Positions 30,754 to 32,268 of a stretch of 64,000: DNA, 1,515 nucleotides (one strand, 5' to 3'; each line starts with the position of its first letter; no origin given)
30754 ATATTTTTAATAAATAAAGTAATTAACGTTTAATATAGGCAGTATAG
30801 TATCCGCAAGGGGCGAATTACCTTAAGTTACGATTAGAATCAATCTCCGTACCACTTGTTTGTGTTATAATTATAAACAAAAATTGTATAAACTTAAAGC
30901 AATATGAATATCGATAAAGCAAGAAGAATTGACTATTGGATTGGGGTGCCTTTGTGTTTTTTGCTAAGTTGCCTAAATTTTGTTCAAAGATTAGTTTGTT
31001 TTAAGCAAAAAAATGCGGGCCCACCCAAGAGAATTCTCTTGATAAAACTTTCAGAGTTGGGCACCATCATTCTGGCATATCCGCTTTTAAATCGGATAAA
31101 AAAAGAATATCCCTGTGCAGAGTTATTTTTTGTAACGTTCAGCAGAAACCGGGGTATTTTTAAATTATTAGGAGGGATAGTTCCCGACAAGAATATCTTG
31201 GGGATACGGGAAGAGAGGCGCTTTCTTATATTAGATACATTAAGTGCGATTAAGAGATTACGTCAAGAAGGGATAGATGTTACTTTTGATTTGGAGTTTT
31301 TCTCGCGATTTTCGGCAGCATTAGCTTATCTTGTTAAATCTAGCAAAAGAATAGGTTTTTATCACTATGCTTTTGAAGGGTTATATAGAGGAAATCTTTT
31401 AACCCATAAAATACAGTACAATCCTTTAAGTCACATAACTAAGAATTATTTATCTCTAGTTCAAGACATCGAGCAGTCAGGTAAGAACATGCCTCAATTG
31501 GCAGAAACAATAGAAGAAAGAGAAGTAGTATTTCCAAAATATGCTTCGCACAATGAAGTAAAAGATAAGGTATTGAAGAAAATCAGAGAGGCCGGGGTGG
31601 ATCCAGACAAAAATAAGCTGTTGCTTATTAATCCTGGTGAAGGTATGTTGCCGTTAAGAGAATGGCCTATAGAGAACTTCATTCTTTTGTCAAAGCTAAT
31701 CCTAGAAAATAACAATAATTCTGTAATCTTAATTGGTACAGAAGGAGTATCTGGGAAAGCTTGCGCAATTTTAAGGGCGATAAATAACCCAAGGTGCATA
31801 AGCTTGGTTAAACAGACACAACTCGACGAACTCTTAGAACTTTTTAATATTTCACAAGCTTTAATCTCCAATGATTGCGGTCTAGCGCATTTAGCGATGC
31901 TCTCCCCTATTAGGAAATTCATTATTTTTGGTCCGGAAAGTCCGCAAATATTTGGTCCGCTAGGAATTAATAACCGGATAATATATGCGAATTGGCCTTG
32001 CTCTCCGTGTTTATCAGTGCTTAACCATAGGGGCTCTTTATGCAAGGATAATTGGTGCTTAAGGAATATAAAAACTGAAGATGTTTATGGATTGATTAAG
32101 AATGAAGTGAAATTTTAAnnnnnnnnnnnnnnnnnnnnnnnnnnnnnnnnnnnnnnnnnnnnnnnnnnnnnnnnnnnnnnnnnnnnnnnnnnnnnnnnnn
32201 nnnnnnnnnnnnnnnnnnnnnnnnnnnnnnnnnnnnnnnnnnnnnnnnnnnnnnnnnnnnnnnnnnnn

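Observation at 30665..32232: Single heptosyltransferase gene inserted at the 3' end of comM, flanked by diverged about 95-nt direct repeats of the comM terminus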

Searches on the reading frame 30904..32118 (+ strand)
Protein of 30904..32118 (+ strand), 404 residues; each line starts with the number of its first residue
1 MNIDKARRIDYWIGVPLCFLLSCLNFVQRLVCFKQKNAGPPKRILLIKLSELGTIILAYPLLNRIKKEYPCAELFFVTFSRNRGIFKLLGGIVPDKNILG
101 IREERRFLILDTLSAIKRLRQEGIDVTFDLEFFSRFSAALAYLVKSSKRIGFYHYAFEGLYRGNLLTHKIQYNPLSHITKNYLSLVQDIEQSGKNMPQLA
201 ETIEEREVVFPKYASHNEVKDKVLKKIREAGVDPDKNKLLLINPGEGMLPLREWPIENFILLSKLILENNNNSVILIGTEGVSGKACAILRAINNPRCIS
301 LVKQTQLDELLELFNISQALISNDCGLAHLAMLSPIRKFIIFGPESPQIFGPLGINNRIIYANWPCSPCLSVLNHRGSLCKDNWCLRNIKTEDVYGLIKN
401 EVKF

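Call 9: search_protein_families(library=pfam, proteins=[window:30904-32118:+])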
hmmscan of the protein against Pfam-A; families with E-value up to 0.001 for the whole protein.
window:30904-32118:+ (404 aa): 1 family
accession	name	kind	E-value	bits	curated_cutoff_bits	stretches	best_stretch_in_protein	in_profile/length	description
PF01075.23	Glyco_transf_9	-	3.2e-18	66.4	22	1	114-372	3-239/247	Glycosyltransferase family 9 (heptosyltransferase)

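Call 11: find_encoding_contigs(protein=window:30904-32118:+, flank=10000, max_places=6)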
Protein window:30904-32118:+ (404 aa): 4 contigs read that carry it; 4 places shown.
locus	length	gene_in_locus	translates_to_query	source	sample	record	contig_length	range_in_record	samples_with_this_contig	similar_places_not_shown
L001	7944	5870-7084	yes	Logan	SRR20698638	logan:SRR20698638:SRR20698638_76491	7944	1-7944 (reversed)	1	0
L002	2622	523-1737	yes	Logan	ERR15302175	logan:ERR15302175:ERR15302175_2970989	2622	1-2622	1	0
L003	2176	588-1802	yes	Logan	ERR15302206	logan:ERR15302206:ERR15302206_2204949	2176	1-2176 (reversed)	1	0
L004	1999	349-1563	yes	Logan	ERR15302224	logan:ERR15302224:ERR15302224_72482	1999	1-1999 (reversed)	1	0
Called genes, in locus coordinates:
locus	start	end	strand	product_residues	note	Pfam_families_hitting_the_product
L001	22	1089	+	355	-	PF01966:HD, PF13487:HD_5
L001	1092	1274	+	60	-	-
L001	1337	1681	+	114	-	PF07238:PilZ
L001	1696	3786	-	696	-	PF02706:Wzz, PF13807:GNVR, PF10609:ParA, PF13614:AAA_31, PF01656:CbiA (weak)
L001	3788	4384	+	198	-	PF28559:TPR_SusR (weak), PF13414:TPR_11 (weak), PF14559:TPR_19 (weak), PF25063:ARM_TT21_C, PF00515:TPR_1 (weak), PF13424:TPR_12, PF00515:TPR_1, PF00515:TPR_1, +15 more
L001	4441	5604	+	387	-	PF02563:Poly_export, PF10531:SLBB, PF22461:SLBB_2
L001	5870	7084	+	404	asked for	PF01075:Glyco_transf_9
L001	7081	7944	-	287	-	?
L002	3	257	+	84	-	?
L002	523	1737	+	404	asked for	PF01075:Glyco_transf_9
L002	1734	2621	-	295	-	?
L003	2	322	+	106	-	?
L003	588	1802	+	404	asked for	PF01075:Glyco_transf_9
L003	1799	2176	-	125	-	?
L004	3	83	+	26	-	?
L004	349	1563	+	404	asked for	PF01075:Glyco_transf_9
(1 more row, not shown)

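Call 15: find_homologous_proteins(query=window:30904-32118:+)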
Query window:30904-32118:+ (404 aa): 656 proteins with E <= 0.001 among 5066 candidates; the best 120 are listed.
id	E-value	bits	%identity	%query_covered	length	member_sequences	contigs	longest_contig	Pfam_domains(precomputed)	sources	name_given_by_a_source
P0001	1.6e-256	869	95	100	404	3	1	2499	PF01075.24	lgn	-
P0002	3.0e-183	627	67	100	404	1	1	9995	PF01075.24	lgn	-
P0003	2.0e-182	625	67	100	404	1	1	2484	PF01075.24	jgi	jgi:ADP-heptose:LPS heptosyltransferase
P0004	1.3e-180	619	69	99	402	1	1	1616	PF01075.24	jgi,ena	-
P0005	7.1e-177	606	67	99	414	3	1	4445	PF01075.24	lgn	-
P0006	1.8e-174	598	65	99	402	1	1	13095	PF01075.24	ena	-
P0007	4.0e-174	597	65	100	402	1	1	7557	PF01075.24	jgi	-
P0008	6.1e-174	597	66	100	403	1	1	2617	PF01075.24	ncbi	-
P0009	7.8e-174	596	66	99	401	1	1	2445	PF01075.24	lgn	-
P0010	8.8e-173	593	63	99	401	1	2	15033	PF01075.24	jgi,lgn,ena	-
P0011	4.4e-171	587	65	99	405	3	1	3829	PF01075.24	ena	-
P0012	2.5e-170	585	64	99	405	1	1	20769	PF01075.24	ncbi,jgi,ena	ncbi:MAG: glycosyltransferase family 9 protein [Candidatus Omnitrophota bacterium]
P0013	7.5e-170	583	63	99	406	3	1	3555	PF01075.24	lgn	-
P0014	1.4e-168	579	63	99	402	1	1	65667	PF01075.24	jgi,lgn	jgi:ADP-heptose:LPS heptosyltransferase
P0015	2.0e-168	579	62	100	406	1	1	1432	PF01075.24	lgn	-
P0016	5.7e-168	577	63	100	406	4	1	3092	PF01075.24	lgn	-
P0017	3.3e-166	571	63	99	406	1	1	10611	PF01075.24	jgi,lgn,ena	-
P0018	1.4e-165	569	62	100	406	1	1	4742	PF01075.24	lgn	-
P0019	2.5e-165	568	62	100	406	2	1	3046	PF01075.24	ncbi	-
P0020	1.6e-164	566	60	100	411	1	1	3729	PF01075.24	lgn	-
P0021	1.3e-163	563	61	100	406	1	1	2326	PF01075.24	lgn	-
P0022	1.6e-162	559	63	99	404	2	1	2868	PF01075.24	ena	-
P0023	6.9e-162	557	61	100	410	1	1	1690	PF01075.24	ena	-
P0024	8.0e-162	557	61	99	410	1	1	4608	PF01075.24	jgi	-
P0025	9.4e-162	557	62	99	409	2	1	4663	PF01075.24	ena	-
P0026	3.6e-161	555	61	99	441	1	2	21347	PF01075.24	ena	-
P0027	4.7e-161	554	61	100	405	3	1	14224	PF01075.24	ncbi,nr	ncbi:MAG: glycosyltransferase family 9 protein [Candidatus Omnitrophica bacterium]|nr:glycosyltransf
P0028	1.4e-160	553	61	100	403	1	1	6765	PF01075.24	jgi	jgi:ADP-heptose:LPS heptosyltransferase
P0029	1.2e-159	550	59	100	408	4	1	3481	PF01075.24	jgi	jgi:ADP-heptose:LPS heptosyltransferase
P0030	2.0e-159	549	58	100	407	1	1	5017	PF01075.24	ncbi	-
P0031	3.2e-159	548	62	99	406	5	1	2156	PF01075.24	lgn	-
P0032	3.2e-159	548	59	99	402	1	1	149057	PF01075.24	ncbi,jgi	ncbi:MAG: glycosyltransferase family 9 protein [Candidatus Omnitrophota bacterium]|jgi:ADP-heptose:L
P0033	4.3e-159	548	59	100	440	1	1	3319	PF01075.24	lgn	-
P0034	5.9e-159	547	60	99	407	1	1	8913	PF01075.24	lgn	-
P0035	1.3e-158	546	60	100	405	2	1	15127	PF01075.24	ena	-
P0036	3.7e-157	541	58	99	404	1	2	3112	PF01075.24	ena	-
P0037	5.3e-157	541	59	100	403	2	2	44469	PF01075.24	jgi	-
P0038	1.0e-156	540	61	99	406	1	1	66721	PF01075.24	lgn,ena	-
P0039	1.6e-156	539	61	100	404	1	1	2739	PF01075.24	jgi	jgi:ADP-heptose:LPS heptosyltransferase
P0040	1.8e-156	539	59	99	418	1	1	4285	PF01075.24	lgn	-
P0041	2.8e-156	539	59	99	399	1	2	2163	PF01075.24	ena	-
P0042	3.1e-156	538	58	98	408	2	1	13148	PF01075.24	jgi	-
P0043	3.5e-156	538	59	99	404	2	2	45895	PF01075.24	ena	-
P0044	6.5e-156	537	60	99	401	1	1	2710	PF01075.24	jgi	jgi:ADP-heptose:LPS heptosyltransferase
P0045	6.8e-156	537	60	100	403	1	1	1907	PF01075.24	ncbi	-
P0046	7.9e-156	537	58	100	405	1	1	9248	PF01075.24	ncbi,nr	ncbi:MAG: glycosyltransferase family 9 protein [Candidatus Omnitrophica bacterium]|nr:glycosyltransf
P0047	1.9e-155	536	59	100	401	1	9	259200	PF01075.24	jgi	-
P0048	2.6e-155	535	59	98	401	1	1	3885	PF01075.24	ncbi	-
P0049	6.5e-155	534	58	99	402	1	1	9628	PF01075.24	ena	-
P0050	7.7e-155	534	58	99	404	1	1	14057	PF01075.24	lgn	-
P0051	7.8e-155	534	57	100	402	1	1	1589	PF01075.24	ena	-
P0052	8.4e-155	534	58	99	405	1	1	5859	PF01075.24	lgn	-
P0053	2.5e-154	532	61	97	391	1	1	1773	PF01075.24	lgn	-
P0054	4.2e-154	531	58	100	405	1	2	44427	PF01075.24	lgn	-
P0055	5.1e-154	531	60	98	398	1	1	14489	PF01075.24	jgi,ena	-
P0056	5.6e-154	531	56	100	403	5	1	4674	PF01075.24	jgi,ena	-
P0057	8.7e-154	530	58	99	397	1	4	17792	PF01075.24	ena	-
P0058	9.2e-154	530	58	97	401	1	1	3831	PF01075.24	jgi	jgi:ADP-heptose:LPS heptosyltransferase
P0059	2.5e-153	529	58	98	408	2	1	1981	PF01075.24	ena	-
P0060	3.2e-153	528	56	100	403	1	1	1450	PF01075.24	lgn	-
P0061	1.3e-152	526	61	99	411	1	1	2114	PF01075.24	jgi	-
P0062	1.3e-152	526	57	99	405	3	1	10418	PF01075.24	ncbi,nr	ncbi:MAG: glycosyltransferase family 9 protein [Candidatus Omnitrophica bacterium]|nr:glycosyltransf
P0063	6.5e-152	524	60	99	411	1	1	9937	PF01075.24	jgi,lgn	-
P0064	5.1e-151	521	59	98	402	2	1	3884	PF01075.24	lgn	-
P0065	7.8e-151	521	57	99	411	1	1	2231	PF01075.24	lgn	-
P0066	1.1e-150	520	56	100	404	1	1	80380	PF01075.24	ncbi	-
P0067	1.3e-150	520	57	100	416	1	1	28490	PF01075.24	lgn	-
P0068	1.3e-150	520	57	99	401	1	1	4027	PF01075.24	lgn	-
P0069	1.3e-150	520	58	100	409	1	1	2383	PF01075.24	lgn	-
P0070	1.7e-150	519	59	99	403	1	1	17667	PF01075.24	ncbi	-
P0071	5.5e-150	518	59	99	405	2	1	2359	PF01075.24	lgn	-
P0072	7.2e-150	517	60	96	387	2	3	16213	PF01075.24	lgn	-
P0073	2.3e-149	516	57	98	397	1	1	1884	PF01075.24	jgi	-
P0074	1.1e-148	513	56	100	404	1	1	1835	PF01075.24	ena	-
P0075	3.5e-148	512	61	93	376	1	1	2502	PF01075.24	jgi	jgi:ADP-heptose:LPS heptosyltransferase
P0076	3.9e-148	512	57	99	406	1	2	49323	PF01075.24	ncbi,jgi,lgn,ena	-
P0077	1.9e-147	509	57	98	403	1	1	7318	PF01075.24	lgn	-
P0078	3.3e-147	509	55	99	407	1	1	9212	PF01075.24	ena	-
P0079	5.0e-147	508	58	100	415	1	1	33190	PF01075.24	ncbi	-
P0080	6.2e-147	508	57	100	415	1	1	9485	PF01075.24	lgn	-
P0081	6.9e-147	508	55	100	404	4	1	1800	PF01075.24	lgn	-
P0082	2.8e-146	506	54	100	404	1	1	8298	PF01075.24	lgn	-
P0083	3.3e-146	505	55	100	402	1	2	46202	PF01075.24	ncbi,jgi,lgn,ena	-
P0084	4.9e-146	505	55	100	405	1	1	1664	PF01075.24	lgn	-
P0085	7.6e-146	504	56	100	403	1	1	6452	PF01075.24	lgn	-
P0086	3.4e-145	502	54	98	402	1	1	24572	PF01075.24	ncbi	-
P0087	6.6e-145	501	55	100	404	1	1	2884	PF01075.24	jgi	jgi:ADP-heptose:LPS heptosyltransferase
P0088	1.1e-144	500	56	99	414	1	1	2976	PF01075.24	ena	-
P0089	1.4e-144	500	56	99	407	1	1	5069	PF01075.24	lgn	-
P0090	1.9e-144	500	54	99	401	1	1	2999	PF01075.24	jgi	jgi:ADP-heptose:LPS heptosyltransferase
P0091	2.0e-144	500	54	99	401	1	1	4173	PF01075.24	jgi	jgi:ADP-heptose:LPS heptosyltransferase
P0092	2.2e-144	499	55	98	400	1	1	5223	PF01075.24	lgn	-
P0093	3.2e-144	499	55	100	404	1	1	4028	PF01075.24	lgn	-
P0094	3.7e-144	499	55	99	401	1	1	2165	PF01075.24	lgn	-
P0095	8.1e-144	497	55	99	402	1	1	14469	PF01075.24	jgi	-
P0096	1.9e-143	496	55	99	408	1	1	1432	PF01075.24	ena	-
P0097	2.9e-143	496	55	99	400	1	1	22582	PF01075.24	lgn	-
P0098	6.2e-143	495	55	100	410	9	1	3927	PF01075.24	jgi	-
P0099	7.1e-143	494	57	100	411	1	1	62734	PF01075.24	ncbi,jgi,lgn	-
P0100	7.3e-143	494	56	100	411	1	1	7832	PF01075.24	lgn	-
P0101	2.3e-142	493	55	99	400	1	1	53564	PF01075.24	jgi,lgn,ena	-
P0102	3.1e-142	492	53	100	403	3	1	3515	PF01075.24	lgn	-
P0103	5.3e-142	491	55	97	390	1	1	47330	PF01075.24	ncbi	ncbi:MAG: glycosyltransferase family 9 protein [Candidatus Omnitrophota bacterium]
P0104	1.2e-141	490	55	99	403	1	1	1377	PF01075.24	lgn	-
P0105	1.8e-141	490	56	97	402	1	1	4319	PF01075.24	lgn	-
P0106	2.8e-141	489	54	99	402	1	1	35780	PF01075.24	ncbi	ncbi:MAG: glycosyltransferase family 9 protein [Candidatus Omnitrophota bacterium]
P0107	2.8e-141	489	57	99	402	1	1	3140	PF01075.24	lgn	-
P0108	2.9e-141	489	54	99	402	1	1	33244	PF01075.24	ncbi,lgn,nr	ncbi:MAG: glycosyltransferase family 9 protein [Candidatus Omnitrophota bacterium]|nr:glycosyltransf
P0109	4.5e-141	488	54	98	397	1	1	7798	PF01075.24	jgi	jgi:ADP-heptose:LPS heptosyltransferase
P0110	7.4e-141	488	61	88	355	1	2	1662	PF01075.24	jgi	jgi:ADP-heptose:LPS heptosyltransferase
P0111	1.1e-140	487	51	99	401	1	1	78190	PF01075.24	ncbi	-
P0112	1.8e-140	486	55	97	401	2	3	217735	PF01075.24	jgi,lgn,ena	-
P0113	2.6e-140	486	56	99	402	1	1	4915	PF01075.24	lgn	-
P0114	5.5e-140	485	55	100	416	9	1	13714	PF01075.24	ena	-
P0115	6.0e-140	485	53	99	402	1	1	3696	PF01075.24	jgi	jgi:ADP-heptose:LPS heptosyltransferase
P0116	1.4e-139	484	53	98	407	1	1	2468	PF01075.24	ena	-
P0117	1.4e-139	484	55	100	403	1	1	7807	PF01075.24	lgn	-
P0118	1.7e-139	483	55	98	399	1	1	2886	PF01075.24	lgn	-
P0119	2.2e-139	483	54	100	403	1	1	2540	PF01075.24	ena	-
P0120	2.3e-139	483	54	99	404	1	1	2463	PF01075.24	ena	-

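Call 17: find_encoding_contigs(protein=P0002, flank=6000, max_places=2)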
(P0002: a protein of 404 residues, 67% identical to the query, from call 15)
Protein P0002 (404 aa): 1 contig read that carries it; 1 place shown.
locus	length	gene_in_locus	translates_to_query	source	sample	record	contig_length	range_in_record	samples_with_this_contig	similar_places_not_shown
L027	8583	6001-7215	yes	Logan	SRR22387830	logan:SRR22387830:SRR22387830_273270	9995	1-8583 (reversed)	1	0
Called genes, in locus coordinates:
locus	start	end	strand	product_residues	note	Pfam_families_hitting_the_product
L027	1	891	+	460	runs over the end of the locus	PF08245:Mur_ligase_M (weak), PF02875:Mur_ligase_C, PF27239:FOL3_C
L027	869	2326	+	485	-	PF10396:TrmE_N, PF12631:MnmE_helical, PF00009:GTP_EFTU (faint), PF00350:Dynamin_N (faint), PF01926:MMR_HSR1, PF02421:FeoB_N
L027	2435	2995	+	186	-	PF01227:GTP_cyclohydroI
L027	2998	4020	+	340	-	PF13180:PDZ_2, PF01435:Peptidase_M48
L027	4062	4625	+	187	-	PF07238:PilZ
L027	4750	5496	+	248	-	-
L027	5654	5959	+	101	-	PF13428:TPR_14 (faint), PF13414:TPR_11 (faint), PF00515:TPR_1 (weak), PF07719:TPR_2 (weak), PF13181:TPR_8 (weak)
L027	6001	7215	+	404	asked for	PF01075:Glyco_transf_9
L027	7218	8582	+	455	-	?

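Call 18: find_encoding_contigs(protein=P0006, flank=6000, max_places=2)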
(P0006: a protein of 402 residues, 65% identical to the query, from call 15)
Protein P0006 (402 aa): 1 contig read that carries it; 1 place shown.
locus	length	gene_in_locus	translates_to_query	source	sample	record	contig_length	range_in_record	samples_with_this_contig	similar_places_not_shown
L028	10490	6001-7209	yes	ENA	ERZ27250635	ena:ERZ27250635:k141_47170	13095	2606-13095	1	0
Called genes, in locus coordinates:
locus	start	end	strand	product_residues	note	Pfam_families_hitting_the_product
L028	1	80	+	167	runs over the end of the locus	PF03938:OmpH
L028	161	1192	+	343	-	PF04613:LpxD, PF25084:LbH_EIF2B (weak), PF25087:GMPPB_C (faint), PF00132:Hexapep, PF14602:Hexapep_2 (faint), PF00132:Hexapep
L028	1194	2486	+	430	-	PF03331:LpxC, PF22817:ApeP-like (weak), PF07977:FabA, PF22818:ApeI-like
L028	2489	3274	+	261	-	PF24894:Hexapep_GlmU (faint), PF25084:LbH_EIF2B (faint), PF25087:GMPPB_C (faint), PF00132:Hexapep, PF13720:Acetyltransf_11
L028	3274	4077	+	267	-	PF17930:LpxI_N, PF06230:LpxI_C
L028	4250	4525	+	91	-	PF02922:CBM_48, PF16561:AMPK1_CBM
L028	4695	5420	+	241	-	PF04055:Radical_SAM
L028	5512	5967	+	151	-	PF02643:DUF192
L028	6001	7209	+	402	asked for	PF01075:Glyco_transf_9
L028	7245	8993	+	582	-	PF13414:TPR_11 (faint), PF13431:TPR_17 (faint), PF13432:TPR_16 (faint), PF14559:TPR_19 (faint), PF07719:TPR_2 (faint), PF00515:TPR_1 (weak), PF23914:TPR_CcmH_CycH (weak), PF00515:TPR_1 (weak), +5 more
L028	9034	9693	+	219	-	PF00881:Nitroreductase, PF14512:TM1586_NiRdase (faint)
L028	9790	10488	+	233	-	?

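Call 19: find_encoding_contigs(protein=P0012, flank=6000, max_places=2)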
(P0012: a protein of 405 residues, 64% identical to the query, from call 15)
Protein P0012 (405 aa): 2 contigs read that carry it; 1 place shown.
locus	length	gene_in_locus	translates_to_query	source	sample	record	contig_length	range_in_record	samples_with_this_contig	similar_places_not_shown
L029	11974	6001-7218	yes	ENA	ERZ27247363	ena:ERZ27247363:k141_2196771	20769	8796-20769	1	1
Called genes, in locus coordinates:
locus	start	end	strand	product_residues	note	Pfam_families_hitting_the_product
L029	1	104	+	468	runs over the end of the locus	PF10396:TrmE_N, PF12631:MnmE_helical, PF03193:RsgA_GTPase (faint), PF00009:GTP_EFTU (faint), PF01926:MMR_HSR1, PF02421:FeoB_N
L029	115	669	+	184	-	PF01227:GTP_cyclohydroI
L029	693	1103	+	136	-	-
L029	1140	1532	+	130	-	PF07238:PilZ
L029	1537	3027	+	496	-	PF00515:TPR_1 (weak), PF13181:TPR_8 (weak), PF14559:TPR_19 (weak), PF07719:TPR_2 (weak), PF13432:TPR_16 (weak), PF00515:TPR_1, PF07719:TPR_2 (weak), PF14559:TPR_19 (weak), +17 more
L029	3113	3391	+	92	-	-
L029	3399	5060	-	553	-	PF00501:AMP-binding, PF13193:AMP-binding_C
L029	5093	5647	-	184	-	PF01381:HTH_3, PF12844:HTH_19, PF13560:HTH_31 (faint), PF07883:Cupin_2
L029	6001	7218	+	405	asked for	PF01075:Glyco_transf_9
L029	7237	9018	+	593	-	PF13424:TPR_12 (weak), PF25063:ARM_TT21_C (weak), PF00515:TPR_1 (weak), PF07719:TPR_2 (weak), PF13414:TPR_11, PF00515:TPR_1, PF21033:RMD1-3, PF00515:TPR_1, +13 more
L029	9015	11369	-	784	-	PF09586:YfhO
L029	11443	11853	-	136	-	PF13335:Mg_chelatase_C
